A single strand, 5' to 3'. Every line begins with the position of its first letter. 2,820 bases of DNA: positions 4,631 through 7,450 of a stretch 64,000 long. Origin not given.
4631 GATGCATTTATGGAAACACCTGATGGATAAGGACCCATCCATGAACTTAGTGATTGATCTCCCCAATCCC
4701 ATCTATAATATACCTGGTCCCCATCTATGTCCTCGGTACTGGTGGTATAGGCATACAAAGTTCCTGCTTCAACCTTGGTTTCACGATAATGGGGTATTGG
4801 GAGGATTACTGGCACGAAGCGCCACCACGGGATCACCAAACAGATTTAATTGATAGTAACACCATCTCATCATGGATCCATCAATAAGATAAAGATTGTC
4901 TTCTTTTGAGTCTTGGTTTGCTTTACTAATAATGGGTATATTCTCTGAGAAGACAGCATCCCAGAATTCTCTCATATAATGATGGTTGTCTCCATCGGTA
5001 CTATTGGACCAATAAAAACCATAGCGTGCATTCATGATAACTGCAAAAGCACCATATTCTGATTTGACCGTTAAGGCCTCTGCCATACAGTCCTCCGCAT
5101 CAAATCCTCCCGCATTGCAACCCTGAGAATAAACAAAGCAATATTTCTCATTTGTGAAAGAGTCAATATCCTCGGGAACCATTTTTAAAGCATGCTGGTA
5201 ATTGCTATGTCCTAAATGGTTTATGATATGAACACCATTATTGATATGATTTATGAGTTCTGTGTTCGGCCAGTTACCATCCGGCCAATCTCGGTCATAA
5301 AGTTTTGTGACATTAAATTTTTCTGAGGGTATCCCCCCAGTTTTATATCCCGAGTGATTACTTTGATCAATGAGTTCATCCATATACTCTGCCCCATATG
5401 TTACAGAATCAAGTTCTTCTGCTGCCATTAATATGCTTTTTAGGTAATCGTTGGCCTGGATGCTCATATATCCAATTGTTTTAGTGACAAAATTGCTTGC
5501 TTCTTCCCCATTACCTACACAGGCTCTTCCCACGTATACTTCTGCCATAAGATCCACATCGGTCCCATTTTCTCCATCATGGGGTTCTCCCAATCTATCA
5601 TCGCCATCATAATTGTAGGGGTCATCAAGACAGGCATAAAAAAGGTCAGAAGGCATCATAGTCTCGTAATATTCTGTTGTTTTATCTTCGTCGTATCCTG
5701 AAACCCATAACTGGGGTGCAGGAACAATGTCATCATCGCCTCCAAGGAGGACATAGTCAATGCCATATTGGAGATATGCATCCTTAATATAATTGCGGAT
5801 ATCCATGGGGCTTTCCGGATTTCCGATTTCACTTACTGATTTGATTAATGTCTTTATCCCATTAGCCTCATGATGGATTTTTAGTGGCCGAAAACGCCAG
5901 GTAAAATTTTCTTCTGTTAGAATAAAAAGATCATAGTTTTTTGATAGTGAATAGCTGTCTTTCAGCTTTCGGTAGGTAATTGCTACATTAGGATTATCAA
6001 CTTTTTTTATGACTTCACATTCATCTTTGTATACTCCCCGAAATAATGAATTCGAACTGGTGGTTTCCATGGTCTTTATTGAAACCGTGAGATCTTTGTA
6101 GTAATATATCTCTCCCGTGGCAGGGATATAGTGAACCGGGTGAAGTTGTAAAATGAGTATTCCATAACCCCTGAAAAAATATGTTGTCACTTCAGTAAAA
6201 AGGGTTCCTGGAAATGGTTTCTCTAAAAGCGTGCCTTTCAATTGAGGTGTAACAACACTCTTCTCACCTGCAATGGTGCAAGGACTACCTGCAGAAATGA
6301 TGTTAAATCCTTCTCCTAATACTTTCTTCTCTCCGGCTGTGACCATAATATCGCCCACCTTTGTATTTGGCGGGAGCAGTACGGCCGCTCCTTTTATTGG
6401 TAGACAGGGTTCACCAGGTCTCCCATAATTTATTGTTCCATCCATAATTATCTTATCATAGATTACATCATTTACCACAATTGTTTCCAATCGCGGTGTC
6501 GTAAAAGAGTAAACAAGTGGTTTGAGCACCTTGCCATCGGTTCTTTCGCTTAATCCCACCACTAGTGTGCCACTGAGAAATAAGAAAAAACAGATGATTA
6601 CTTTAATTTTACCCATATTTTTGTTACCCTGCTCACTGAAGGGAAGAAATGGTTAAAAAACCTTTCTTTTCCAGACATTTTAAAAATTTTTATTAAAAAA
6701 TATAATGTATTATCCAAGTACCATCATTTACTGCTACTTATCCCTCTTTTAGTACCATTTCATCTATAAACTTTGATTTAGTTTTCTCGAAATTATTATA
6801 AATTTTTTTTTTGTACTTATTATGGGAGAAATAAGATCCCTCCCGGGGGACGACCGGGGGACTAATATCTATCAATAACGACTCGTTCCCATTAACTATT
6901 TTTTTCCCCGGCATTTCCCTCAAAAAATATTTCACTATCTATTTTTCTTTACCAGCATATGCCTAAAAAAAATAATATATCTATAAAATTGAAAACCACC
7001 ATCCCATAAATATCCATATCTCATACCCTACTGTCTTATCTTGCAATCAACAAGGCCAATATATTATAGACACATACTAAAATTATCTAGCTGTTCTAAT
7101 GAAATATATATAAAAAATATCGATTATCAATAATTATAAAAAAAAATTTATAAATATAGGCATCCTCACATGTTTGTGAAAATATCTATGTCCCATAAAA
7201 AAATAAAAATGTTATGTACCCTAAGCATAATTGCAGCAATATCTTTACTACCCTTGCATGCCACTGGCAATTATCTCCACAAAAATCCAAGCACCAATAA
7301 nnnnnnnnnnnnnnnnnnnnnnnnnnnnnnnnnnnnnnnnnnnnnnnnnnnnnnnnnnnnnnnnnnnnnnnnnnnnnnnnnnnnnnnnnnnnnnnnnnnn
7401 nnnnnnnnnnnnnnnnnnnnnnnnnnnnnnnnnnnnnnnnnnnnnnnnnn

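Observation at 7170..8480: Secreted CPYC thioredoxin-fold protein embedded among extracellular cysteine peptidases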

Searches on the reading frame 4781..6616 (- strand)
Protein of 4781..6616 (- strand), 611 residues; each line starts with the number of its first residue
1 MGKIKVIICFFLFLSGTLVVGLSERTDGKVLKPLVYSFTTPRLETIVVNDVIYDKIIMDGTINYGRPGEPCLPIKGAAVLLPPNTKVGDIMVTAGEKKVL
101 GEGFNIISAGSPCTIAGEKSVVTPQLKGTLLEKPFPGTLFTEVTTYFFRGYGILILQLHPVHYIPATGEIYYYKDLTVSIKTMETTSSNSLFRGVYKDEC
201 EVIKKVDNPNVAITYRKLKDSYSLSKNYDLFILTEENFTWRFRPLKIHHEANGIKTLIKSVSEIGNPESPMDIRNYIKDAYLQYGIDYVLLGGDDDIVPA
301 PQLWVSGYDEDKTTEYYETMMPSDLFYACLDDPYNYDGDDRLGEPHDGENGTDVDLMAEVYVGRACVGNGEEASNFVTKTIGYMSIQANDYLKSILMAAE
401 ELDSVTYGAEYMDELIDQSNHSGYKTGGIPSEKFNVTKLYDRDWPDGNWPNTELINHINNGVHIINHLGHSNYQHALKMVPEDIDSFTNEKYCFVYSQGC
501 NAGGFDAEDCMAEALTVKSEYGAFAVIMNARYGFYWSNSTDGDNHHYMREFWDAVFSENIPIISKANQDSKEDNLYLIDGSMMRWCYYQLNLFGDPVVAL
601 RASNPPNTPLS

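Call 3: search_protein_families(library=pfam, proteins=[window:4781-6616:-], max_evalue=0.1)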
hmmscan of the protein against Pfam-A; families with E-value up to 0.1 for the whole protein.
window:4781-6616:- (611 aa): 2 families
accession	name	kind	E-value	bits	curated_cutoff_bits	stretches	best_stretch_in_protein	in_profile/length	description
PF01364.23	Peptidase_C25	-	9.2e-56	190.1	23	1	231-599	2-373/374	Peptidase family C25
PF08126.16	Propeptide_C25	-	3.4e-07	30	22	1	40-183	30-173/205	Propeptide_C25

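Call 4: search_protein_families(library=ncbifam, proteins=[window:4781-6616:-], max_evalue=0.1)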
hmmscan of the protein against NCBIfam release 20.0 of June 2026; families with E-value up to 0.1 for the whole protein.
window:4781-6616:- (611 aa): 2 families
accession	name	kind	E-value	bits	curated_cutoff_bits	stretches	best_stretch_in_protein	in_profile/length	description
NF033707.1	T9SS_sortase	equivalog_domain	1.4e-18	66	420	1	206-602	347-734/1095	type IX secretion system sortase PorU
NF052324.1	PorU_rel_Nterm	equivalog_domain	3.3e-09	35.5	450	1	436-606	599-771/879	putative type IX secretion system sortase PorU2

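Call 37: search_protein_families(library=pfam, alignment_id=A2, max_evalue=0.00001)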
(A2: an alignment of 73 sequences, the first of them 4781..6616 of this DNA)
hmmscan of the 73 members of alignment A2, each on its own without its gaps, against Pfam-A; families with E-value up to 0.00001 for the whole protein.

A. member 1, window:4781-6616:- (611 aa): 2 families
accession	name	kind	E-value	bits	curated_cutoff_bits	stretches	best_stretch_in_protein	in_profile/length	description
PF01364.23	Peptidase_C25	-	9.2e-56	190.1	23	1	231-599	2-373/374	Peptidase family C25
PF08126.16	Propeptide_C25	-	3.4e-07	30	22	1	40-183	30-173/205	Propeptide_C25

B. families by the number of members that match (of 73 scanned): 49 families (the first 25 are shown)
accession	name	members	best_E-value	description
PF18911.6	PKD_4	12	8e-50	PKD domain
PF00801.26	PKD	12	1.3e-37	PKD domain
PF01364.23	Peptidase_C25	7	6.7e-60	Peptidase family C25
PF01902.24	Diphthami_syn_2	5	5.2e-73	Diphthamide synthase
PF08915.16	tRNA-Thr_ED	3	1.3e-53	Archaea-specific editing domain of threonyl-tRNA synthetase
PF00587.30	tRNA-synt_2b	3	1.1e-17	tRNA synthetase class II core domain (G, H, P, S and T)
PF03129.25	HGTP_anticodon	3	1.4e-13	Anticodon binding domain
PF08126.16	Propeptide_C25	3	2.4e-12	Propeptide_C25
PF17957.7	Big_7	3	1.2e-09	Bacterial Ig domain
PF01494.25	FAD_binding_3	2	4.3e-21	FAD binding domain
PF00112.29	Peptidase_C1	2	8.2e-15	Papain family cysteine protease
PF05834.18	Lycopene_cycl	2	9.2e-12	Lycopene cyclase protein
PF07992.20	Pyr_redox_2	2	4.9e-09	Pyridine nucleotide-disulphide oxidoreductase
PF01266.30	DAO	2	2.1e-07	FAD dependent oxidoreductase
PF13450.12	NAD_binding_8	2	1e-06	NAD(P)-binding Rossmann-like domain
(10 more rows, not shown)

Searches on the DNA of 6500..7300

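Call 68: search_rna_families(source=window, start=6500, end=7300, threshold=evalue, max_evalue=1)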
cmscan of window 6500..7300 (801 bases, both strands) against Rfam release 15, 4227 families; matches with E-value up to 1: 1.
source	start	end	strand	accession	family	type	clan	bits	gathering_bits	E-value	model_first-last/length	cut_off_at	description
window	6832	6947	+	RF02841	Ref70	Gene; sRNA;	-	24.6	115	0.073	1-122/122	no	Enterococcus sRNA 70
